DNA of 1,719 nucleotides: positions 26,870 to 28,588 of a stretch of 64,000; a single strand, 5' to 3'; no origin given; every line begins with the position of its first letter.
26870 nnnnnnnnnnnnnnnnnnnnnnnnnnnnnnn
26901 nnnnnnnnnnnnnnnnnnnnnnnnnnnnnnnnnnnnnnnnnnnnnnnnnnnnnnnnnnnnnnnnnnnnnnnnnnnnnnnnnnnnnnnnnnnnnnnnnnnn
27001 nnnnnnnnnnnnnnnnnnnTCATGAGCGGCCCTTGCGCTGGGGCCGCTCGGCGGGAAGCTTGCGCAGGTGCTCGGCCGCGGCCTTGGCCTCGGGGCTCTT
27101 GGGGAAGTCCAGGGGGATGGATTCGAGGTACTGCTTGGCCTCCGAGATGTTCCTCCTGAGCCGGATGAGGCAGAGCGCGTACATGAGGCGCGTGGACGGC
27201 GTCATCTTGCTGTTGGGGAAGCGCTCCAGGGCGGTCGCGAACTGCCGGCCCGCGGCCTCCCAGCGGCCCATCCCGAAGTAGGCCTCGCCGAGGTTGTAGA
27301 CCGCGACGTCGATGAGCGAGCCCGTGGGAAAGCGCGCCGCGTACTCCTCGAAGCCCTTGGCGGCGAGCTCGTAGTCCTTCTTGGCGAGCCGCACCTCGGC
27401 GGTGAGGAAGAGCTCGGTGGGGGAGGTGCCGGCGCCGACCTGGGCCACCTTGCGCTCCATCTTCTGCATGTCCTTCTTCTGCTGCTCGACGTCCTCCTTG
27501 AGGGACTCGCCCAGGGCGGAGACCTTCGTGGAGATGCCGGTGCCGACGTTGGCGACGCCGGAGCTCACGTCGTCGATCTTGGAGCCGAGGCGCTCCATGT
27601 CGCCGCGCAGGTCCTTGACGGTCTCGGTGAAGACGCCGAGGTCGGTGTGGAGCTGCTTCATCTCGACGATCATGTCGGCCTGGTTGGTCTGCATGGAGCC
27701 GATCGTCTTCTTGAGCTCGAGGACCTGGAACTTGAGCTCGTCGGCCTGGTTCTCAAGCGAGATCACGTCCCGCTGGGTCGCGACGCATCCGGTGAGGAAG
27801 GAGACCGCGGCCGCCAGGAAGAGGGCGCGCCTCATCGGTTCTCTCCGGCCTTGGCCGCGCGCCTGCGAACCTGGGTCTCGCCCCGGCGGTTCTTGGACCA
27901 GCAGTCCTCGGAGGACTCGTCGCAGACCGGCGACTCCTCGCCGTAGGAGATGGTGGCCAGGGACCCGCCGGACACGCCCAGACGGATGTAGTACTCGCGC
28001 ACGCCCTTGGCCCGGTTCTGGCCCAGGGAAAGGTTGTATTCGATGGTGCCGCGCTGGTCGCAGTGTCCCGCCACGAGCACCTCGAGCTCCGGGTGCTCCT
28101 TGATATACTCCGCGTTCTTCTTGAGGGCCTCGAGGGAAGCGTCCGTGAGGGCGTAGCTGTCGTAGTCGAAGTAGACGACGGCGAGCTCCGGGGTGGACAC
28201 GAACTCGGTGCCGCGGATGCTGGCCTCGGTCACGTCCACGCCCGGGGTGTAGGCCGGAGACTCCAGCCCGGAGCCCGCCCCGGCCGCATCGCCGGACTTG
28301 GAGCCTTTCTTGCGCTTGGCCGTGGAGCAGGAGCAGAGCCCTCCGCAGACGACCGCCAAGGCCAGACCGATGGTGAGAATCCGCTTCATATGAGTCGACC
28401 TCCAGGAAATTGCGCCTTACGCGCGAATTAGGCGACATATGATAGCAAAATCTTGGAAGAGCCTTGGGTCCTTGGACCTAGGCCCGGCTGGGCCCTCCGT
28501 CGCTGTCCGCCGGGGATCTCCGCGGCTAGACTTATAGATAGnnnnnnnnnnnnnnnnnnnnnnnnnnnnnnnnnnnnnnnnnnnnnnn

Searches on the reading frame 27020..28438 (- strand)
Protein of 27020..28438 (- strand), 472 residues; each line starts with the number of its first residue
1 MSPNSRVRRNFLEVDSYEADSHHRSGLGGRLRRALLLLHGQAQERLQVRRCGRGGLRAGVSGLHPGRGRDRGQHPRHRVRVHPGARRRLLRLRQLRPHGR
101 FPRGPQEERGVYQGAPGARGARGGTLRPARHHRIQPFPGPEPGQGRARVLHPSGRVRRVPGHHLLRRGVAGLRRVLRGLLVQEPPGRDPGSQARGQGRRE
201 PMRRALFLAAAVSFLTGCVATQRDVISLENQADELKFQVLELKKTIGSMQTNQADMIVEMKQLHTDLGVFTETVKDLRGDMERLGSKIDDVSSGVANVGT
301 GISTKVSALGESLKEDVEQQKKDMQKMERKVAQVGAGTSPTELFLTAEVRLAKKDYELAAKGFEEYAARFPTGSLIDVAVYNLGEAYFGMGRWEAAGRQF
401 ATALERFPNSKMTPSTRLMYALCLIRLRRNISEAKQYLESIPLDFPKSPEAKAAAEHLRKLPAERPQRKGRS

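Call 31: search_protein_families(library=pfam, proteins=[window:27020-28438:-], max_evalue=0.001)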
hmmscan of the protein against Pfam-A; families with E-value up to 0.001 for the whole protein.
window:27020-28438:- (472 aa): 8 families
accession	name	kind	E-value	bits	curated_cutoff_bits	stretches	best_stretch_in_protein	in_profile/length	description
PF13174.12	TPR_6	-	1.9e-10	41.1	26.3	0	379-410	2-33/33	Tetratricopeptide repeat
PF14559.12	TPR_19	-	2.6e-09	37.7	25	1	400-455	14-65/68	Tetratricopeptide repeat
PF13525.12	YfiO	-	4.3e-07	30.4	25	1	339-435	4-100/203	Outer membrane lipoprotein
PF07719.23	TPR_2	-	2.6e-06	27.6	27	1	381-409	5-33/34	Tetratricopeptide repeat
PF13428.12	TPR_14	-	6.5e-06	26.8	23.5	0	379-410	3-34/44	Tetratricopeptide repeat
PF13432.12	TPR_16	-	1.4e-05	25.9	32.7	0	381-434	1-51/65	Tetratricopeptide repeat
PF13424.12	TPR_12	-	0.0001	22.8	30.1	1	380-439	5-69/77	Tetratricopeptide repeat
PF13512.12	TPR_18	-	0.00075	20.1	21.9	0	335-384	5-54/145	Tetratricopeptide repeat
